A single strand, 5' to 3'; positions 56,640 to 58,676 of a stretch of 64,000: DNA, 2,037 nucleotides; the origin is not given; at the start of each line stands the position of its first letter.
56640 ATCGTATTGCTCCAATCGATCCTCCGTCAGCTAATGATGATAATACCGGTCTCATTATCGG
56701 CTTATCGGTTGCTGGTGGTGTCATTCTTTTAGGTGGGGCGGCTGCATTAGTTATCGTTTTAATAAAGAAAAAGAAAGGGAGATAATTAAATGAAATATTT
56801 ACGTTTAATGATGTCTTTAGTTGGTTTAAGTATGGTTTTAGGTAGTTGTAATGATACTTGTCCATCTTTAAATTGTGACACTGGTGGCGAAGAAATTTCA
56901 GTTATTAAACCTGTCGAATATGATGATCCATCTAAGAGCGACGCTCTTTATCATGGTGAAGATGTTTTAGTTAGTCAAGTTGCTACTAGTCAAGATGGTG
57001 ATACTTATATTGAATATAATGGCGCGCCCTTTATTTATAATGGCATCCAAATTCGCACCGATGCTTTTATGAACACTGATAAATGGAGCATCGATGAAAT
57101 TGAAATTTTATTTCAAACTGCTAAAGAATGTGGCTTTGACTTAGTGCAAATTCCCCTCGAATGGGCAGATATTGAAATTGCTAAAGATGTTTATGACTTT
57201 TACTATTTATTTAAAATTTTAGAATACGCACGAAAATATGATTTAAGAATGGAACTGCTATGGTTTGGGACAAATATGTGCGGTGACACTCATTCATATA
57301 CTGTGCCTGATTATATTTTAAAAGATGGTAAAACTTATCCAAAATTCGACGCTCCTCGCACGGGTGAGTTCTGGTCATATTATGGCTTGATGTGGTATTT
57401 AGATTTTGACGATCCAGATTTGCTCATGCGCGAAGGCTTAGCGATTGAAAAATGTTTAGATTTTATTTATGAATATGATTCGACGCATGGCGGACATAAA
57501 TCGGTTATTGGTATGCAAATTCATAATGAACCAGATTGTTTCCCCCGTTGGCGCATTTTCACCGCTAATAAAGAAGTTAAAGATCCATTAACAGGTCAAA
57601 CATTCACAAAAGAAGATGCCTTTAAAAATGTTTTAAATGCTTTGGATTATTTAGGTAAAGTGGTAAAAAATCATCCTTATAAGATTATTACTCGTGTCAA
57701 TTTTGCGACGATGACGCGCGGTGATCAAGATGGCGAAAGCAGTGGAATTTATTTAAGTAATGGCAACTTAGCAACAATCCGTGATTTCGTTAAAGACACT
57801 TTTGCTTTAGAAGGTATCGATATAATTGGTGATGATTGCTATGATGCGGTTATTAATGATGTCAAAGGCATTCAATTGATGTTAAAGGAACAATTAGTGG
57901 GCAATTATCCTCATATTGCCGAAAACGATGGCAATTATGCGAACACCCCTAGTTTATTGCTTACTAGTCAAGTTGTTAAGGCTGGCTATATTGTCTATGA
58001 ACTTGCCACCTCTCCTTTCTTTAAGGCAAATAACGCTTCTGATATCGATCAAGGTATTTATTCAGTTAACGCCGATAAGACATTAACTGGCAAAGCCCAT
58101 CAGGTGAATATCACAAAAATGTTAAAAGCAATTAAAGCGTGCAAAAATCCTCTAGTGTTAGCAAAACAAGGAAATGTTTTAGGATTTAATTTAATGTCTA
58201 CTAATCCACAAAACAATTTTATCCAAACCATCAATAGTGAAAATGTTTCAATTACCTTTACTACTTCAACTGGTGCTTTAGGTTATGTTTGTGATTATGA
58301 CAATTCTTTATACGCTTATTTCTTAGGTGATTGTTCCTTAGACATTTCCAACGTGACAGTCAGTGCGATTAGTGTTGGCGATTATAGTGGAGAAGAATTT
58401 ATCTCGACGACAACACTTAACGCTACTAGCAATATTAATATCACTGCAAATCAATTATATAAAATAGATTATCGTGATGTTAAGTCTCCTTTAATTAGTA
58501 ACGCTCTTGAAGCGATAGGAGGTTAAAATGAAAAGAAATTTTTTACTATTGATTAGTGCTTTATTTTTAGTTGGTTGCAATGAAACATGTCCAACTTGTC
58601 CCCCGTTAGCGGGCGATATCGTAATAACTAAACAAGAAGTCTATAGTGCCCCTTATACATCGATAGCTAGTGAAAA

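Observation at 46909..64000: Glycan capture/utilisation-like locus made of mostly unassignable surface parts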

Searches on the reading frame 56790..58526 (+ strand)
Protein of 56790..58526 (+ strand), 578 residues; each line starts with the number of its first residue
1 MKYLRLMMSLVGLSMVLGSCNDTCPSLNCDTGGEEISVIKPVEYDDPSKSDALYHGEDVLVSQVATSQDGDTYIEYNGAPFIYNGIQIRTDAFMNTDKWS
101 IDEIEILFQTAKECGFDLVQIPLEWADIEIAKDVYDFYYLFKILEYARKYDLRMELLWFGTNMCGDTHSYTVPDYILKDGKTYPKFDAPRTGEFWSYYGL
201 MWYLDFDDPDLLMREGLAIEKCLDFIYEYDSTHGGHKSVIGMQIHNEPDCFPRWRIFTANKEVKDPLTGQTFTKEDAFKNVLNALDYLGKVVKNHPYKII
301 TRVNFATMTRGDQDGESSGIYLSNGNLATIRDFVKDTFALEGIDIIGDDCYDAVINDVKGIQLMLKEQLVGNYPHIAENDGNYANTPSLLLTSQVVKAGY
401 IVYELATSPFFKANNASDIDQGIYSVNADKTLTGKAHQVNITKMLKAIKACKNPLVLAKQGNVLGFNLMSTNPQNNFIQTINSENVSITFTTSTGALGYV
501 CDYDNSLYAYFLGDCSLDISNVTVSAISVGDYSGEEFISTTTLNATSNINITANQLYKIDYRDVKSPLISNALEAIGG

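Call 5: search_protein_families(library=pfam, proteins=[window:56790-58526:+], max_evalue=0.1)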
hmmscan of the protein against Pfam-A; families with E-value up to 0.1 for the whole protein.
window:56790-58526:+ (578 aa): 2 families
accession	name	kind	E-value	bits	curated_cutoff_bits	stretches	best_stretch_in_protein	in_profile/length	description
PF16349.10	DUF4978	-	2.1e-20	73.6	29.3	1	281-469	2-168/172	Domain of unknown function (DUF4978)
PF02449.21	Glyco_hydro_42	-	0.029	14.2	21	0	95-155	3-64/376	Beta-galactosidase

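Call 6: search_protein_families(library=ncbifam, proteins=[window:56790-58526:+], max_evalue=0.01)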
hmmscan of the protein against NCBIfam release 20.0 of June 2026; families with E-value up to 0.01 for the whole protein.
window:56790-58526:+ (578 aa): 1 family
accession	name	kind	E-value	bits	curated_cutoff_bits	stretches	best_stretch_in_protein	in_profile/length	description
NF051902.1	GH35_fam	subfamily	4.8e-16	58.5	500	1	69-257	7-178/510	GH35 family beta-galactosidase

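Call 7: search_solved_structures(query=window:56790-58526:+, max_evalue=1, show_alignments=2)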
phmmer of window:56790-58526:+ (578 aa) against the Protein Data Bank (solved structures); distinct sequences matched with E-value up to 1: 12.
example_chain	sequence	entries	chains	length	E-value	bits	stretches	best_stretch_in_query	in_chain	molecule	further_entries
3u7v_A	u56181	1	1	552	3.1e-12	49.1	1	55-187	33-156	Beta-galactosidase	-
8fa4_B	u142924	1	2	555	1.2e-07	34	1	66-186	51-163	Glycoside hydrolase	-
7kmn_A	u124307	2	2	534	1.5e-07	33.7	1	66-186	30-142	Beta-galactosidase, GH35 family | Beta-galactosidase, GH35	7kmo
5jaw_A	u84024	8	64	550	5.8e-06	28.4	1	67-185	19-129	Beta-galactosidase, putative, bgl35A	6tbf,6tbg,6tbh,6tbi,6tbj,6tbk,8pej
8z47_A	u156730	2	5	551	7.4e-06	28.1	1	62-184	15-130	Beta-galactosidase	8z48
8z43_A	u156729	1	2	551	7.4e-06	28.1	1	62-184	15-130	Beta-galactosidase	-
4d1i_A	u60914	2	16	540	7.9e-06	28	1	68-185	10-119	BETA-GALACTOSIDASE, PUTATIVE, BGL35A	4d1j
8faa_A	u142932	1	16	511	1e-05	27.6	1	115-186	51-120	Beta-galactosidase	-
5yo8_A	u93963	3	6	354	0.61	11.9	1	111-230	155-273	Tetraprenyl-beta-curcumene synthase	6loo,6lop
9luc_C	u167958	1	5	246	0.67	11.7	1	336-392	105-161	Flagellar motor protein MotA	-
9lu9_A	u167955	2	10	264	0.74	11.6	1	336-392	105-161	Flagellar motor protein MotA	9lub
6kdd_A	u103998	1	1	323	0.8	11.5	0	65-137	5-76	Endoglucanase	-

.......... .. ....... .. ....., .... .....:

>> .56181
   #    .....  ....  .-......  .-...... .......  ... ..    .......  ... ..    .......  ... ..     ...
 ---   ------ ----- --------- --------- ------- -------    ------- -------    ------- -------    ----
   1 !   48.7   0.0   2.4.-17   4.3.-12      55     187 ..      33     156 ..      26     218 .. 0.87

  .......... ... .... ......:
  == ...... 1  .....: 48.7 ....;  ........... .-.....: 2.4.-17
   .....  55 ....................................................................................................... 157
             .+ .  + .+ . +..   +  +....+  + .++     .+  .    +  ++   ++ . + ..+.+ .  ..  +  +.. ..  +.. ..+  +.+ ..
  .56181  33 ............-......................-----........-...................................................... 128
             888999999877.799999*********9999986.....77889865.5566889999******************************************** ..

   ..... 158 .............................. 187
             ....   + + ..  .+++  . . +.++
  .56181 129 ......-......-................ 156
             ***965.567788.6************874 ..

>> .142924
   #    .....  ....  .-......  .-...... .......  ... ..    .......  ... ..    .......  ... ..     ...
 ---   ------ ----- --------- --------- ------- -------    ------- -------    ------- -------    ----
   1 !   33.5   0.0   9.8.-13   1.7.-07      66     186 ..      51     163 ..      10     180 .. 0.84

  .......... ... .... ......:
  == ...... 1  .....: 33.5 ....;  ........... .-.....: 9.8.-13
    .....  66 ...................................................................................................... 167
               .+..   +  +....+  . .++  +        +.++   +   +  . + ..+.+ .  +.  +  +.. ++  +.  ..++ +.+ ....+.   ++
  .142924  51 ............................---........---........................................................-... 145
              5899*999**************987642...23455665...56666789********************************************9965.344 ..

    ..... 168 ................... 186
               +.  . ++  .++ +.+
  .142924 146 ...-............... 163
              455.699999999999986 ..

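Call 24: find_homologous_proteins(query=window:56790-58526:+, max_evalue=0.001)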
Query window:56790-58526:+ (578 aa): 163 proteins with E <= 0.001 among 6708 candidates; the best 120 are listed.
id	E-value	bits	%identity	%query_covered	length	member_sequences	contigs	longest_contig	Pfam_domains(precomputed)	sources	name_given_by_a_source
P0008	0.0e+0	1325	99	100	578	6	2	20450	PF16349.11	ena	-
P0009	2.3e-290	982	72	100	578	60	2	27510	PF16349.11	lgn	-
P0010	2.3e-244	830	65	94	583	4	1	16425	PF16349.11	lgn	-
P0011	9.1e-243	825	62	100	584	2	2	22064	PF16349.11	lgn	-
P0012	2.0e-240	817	62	99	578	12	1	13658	PF16349.11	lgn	-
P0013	3.2e-233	794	63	94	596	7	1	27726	PF16349.11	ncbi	-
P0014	3.3e-232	790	61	96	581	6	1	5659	PF16349.11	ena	-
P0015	5.6e-164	565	48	97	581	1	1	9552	PF16349.11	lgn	-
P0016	3.0e-158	546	47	92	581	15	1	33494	PF16349.11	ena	-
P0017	5.2e-158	545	47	92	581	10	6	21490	PF16349.11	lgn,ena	-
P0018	7.8e-158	545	49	90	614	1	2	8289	PF16349.11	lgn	-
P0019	1.1e-157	544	48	93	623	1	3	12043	PF16349.11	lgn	-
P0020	1.2e-157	544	48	100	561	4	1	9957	PF16349.11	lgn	-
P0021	1.5e-157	544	47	93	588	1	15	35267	PF16349.11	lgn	-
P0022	1.9e-156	540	45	100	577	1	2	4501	PF16349.11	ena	-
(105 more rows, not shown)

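Call 29: search_solved_structures(query=A2, max_evalue=0.01, show_alignments=2)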
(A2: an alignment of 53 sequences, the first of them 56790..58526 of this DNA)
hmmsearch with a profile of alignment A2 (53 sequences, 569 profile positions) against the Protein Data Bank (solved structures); distinct sequences matched with E-value up to 0.01: 14.
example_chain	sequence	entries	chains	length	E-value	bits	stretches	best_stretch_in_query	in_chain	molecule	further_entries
3u7v_A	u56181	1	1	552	1.9e-20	75.8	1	58-245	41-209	Beta-galactosidase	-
8faa_A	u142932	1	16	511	5.8e-20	74.2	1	63-245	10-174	Beta-galactosidase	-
8z43_A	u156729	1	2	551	1.7e-19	72.7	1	47-247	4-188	Beta-galactosidase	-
8z47_A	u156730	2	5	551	2.1e-19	72.3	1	47-247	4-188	Beta-galactosidase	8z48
8fa4_B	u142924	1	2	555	1.1e-18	69.9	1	14-245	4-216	Glycoside hydrolase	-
5jaw_A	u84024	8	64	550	3.5e-18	68.3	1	63-245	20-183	Beta-galactosidase, putative, bgl35A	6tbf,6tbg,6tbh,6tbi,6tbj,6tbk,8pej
4d1i_A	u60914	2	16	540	3.9e-18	68.2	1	63-245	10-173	BETA-GALACTOSIDASE, PUTATIVE, BGL35A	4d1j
7kmn_A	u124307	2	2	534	1.5e-16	63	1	63-244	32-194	Beta-galactosidase, GH35 family | Beta-galactosidase, GH35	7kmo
9ta3_A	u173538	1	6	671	0.0026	19.2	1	90-151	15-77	Beta-galactosidase LacZ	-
4ucf_A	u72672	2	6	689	0.0044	18.5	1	89-141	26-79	BETA-GALACTOSIDASE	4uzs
8ibr_A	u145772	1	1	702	0.0047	18.4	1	90-144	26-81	Beta-galactosidase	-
8ibt_A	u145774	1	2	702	0.0047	18.4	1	90-144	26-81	Beta-galactosidase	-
8ibs_A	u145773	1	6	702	0.0047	18.4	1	90-144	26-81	Beta-galactosidase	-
8fa5_B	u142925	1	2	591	0.0073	17.7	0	100-141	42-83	Beta-galactosidase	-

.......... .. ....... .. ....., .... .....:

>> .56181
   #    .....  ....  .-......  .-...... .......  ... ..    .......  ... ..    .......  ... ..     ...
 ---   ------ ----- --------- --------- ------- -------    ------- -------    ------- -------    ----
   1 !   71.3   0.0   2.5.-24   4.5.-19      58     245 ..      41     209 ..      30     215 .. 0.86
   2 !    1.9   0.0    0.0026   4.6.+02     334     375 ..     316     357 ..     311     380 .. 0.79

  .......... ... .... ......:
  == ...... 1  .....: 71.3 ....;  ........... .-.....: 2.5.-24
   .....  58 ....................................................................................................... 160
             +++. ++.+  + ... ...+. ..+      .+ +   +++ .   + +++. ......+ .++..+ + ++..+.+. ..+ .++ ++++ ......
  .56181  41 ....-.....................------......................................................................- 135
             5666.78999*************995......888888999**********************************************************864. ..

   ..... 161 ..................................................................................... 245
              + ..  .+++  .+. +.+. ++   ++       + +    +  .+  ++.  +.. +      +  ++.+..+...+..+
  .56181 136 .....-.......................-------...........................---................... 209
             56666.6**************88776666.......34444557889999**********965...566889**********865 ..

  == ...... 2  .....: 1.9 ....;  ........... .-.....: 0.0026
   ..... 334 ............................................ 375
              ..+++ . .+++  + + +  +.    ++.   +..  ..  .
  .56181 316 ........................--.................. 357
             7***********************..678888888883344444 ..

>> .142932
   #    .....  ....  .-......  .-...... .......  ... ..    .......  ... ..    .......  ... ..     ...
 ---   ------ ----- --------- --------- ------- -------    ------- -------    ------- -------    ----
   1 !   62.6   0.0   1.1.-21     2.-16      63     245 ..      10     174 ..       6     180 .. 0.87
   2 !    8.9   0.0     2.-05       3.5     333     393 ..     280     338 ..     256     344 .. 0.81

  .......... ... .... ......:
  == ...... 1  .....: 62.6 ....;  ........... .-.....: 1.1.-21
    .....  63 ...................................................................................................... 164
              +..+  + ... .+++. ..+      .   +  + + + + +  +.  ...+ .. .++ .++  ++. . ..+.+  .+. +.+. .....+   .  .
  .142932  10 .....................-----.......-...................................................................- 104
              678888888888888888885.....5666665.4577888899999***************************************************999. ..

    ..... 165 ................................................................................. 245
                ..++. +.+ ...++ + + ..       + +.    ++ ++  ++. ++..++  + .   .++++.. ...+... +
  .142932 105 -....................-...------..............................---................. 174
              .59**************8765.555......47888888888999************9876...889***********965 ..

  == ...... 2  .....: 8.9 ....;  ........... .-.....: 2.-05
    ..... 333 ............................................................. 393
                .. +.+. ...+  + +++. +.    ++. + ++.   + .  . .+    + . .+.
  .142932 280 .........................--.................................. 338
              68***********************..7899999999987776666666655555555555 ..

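Call 34: find_related_loci(query=A2, collection=genome_contigs, flank=10000)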
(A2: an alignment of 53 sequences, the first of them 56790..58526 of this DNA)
Query A2 (578 aa) in genome_contigs; peptide patterns used: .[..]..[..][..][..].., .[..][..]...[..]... (x = any residue, [..] = any of these).
124 stretches matched a pattern; 66 encode a relative of the query (tblastn E <= 1e-3); 63 distinct loci.
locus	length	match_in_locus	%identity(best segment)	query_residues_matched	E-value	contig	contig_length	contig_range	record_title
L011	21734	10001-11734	99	1-578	0e+0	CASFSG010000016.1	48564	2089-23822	uncultured bacterium isolate CO.B31.metabat-bins.33 genome assembly, contig: CO.B31.metabat-bins.33.fa_k141_8646484, who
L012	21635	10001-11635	64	34-578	0e+0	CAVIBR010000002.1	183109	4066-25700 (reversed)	Bacteroides uniformis isolate H07682-L1_cleanbin_000028 genome assembly, contig: Spades_H07682-L1_contig_6, whole genome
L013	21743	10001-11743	60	5-578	0e+0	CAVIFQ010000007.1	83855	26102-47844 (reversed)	Roseburia hominis isolate H07682-L1_cleanbin_000019 genome assembly, contig: Spades_H07682-L1_contig_122, whole genome s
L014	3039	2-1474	66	88-578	0e+0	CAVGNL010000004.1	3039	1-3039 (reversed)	Prevotella sp. CAG:755 isolate H07668-L1_cleanbin_000056 genome assembly, contig: Spades_H07668-L1_contig_16326, whole g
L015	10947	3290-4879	46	46-578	3e-156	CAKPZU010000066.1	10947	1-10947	MAG: uncultured Bacilli bacterium isolate REFINED_METABAT215_SUBJECT_CONTIGS_1500_ASSEMBLY_K77_MERGED__Pilot_MoBio_Fiber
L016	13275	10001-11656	45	24-577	5e-156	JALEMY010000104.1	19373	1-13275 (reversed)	MAG: Erysipelotrichaceae bacterium isolate SUG151 k141_813012, whole genome shotgun sequence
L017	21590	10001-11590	46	46-578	5e-155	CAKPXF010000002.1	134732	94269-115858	MAG: uncultured Bacilli bacterium isolate REFINED_METABAT215_TOP10_CONTIGS_1500_ASSEMBLY_K77_MERGED__Nepal_MoBio_Fiber-H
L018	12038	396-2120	44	1-578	1e-154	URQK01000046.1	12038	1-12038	uncultured Mollicutes bacterium isolate UMGS1248 genome assembly, contig: NODE_2577_length_12038_cov_3.043896, whole gen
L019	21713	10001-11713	45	6-578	8e-154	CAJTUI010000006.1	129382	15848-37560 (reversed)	MAG TPA_asm: uncultured Christensenella sp. isolate MGBC115043 genome assembly, contig: MGBC115043.6, whole genome shotg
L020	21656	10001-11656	43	25-578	2e-149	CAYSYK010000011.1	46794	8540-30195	MAG TPA_asm: uncultured Oscillospiraceae bacterium isolate SRP350583_co3_194 genome assembly, contig: NODE_688_length_46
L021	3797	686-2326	44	1-549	3e-153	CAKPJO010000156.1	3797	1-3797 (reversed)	MAG: uncultured Bacilli bacterium isolate REFINED_METABAT215_TOP10_CONTIGS_1500_ASSEMBLY_K77_MERGED__Hadza_MoBio_hadza-A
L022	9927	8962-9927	67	6-328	5e-146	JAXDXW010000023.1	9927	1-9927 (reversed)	MAG: Candidatus Onthovivens sp. isolate SUG2468 k141_3636165, whole genome shotgun sequence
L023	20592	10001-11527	46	46-558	1e-144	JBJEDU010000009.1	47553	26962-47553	MAG: Bacilli bacterium isolate PUUB51_bin.023 NODE_153_length_47553_cov_8.900817, whole genome shotgun sequence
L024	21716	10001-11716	42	2-578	4e-143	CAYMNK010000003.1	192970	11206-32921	MAG TPA_asm: uncultured Christensenellaceae bacterium isolate SRP225648_co1_580 genome assembly, contig: NODE_26_length_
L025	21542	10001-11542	46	43-551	5e-142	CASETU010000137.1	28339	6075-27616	uncultured Firmicutes bacterium isolate Batch4_idba_bin.1455 genome assembly, contig: Batch4_idba_bin.1455.fa_k87_208267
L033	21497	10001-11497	38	59-577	5e-93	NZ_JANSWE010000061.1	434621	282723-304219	Bacteroides cellulosilyticus DSM 14838 contig_61, whole genome shotgun sequence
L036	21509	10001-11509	37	60-577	8e-92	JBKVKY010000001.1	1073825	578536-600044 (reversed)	MAG: Bacteroides xylanisolvens isolate 29-2_17 NODE_4_length_1073825_cov_68.179394, whole genome shotgun sequence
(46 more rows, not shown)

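Call 37: list_cluster_members(proteins=[L033:9875-11509:+, L036:9902-11521:+, L036:11533-12549:+])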
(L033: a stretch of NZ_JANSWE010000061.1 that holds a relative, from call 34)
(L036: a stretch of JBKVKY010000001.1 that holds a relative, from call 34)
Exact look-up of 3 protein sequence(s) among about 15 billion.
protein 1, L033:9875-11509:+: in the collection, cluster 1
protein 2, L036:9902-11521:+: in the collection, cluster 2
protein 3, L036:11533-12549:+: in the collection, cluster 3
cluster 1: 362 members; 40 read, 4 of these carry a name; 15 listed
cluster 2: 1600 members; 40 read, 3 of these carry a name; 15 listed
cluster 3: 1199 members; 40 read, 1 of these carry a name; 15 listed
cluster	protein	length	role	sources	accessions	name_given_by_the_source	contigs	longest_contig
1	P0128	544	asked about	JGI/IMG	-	hypothetical protein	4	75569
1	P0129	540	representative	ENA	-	-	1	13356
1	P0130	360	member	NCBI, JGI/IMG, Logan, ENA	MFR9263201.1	MAG: DUF4978 domain-containing protein [Bacteroides cellulosilyticus]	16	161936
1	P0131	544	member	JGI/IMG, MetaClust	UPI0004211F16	hypothetical protein | status=active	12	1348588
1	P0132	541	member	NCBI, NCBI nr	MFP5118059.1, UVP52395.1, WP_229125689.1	DUF4969 domain-containing protein [Bacteroides cellulosilyticus]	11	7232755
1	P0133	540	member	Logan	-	-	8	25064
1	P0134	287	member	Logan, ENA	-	-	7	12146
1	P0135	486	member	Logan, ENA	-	-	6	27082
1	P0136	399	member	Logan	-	-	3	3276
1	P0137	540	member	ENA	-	-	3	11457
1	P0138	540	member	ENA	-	-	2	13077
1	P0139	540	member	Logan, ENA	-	-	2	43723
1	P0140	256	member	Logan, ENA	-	-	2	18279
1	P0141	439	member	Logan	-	-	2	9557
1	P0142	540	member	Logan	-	-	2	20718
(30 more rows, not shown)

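Call 44: search_protein_families(library=pfam, proteins=[L036:908-2464:+, L036:2650-3615:+, L036:3656-4591:+, L036:9902-11521:+, L036:11533-12549:+, L036:12570-13574:+, L033:9875-11509:+], max_evalue=0.001)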
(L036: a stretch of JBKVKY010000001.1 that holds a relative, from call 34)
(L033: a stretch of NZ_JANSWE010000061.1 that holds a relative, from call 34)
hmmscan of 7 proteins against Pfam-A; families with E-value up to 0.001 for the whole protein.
L036:908-2464:+ (518 aa): 0 families

L036:2650-3615:+ (321 aa): 3 families
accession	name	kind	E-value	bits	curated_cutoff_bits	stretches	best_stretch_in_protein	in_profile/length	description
PF00294.29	PfkB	-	7.8e-71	239.3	25.8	1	24-314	3-300/302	pfkB family carbohydrate kinase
PF08543.17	Phos_pyr_kin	-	4.4e-14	52.9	27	1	174-302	96-230/246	Phosphomethylpyrimidine kinase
PF01256.23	Carb_kinase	-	0.00015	21.7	27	1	194-305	111-221/242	NAD(P)H-hydrate dehydratase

L036:3656-4591:+ (311 aa): 2 families
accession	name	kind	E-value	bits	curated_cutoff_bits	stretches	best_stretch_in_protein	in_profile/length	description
PF00294.29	PfkB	-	3.7e-64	217.4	25.8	1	2-292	3-301/302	pfkB family carbohydrate kinase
PF08543.17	Phos_pyr_kin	-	4e-05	23.5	27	1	156-278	99-229/246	Phosphomethylpyrimidine kinase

L036:9902-11521:+ (539 aa): 4 families
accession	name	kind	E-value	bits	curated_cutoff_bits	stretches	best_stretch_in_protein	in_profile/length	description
PF16349.10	DUF4978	-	3.3e-85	284.5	29.3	1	253-431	1-172/172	Domain of unknown function (DUF4978)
PF16339.10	DUF4969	-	9.5e-35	119.3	31.4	1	1-70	1-79/79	Domain of unknown function (DUF4969)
PF01301.25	Glyco_hydro_35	-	8.4e-08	32.6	27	1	78-127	22-71/319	Glycosyl hydrolases family 35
PF02449.21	Glyco_hydro_42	-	3.3e-07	30.4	21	1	78-223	8-137/376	Beta-galactosidase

L036:11533-12549:+ (338 aa): 1 family
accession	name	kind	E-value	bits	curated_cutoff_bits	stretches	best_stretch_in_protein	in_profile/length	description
PF01156.24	IU_nuc_hydro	-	1.2e-20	74.8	34.2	1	30-248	1-206/297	Inosine-uridine preferring nucleoside hydrolase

L036:12570-13574:+ (334 aa): 3 families
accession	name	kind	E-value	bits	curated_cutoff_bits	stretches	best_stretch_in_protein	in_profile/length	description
PF07168.17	Ureide_permease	-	9.6e-25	87.5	27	2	166-329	194-357/359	Ureide permease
PF06800.18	Sugar_transport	-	3.4e-09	36.9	26.3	1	15-321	4-272/280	Sugar transport protein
PF07857.17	TMEM144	-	8.3e-09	35.3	26.2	1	169-331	176-331/332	Transmembrane family, TMEM144 of transporters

L033:9875-11509:+ (544 aa): 4 families
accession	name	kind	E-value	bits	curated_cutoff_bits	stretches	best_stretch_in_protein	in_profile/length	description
PF16349.10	DUF4978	-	2.4e-74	249.1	29.3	1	259-435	2-171/172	Domain of unknown function (DUF4978)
PF16339.10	DUF4969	-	2.6e-24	85.8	31.4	1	5-75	1-79/79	Domain of unknown function (DUF4969)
PF01301.25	Glyco_hydro_35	-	4.8e-07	30.1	27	1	85-131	24-70/319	Glycosyl hydrolases family 35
PF02449.21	Glyco_hydro_42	-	3.8e-06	27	21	1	83-229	8-138/376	Beta-galactosidase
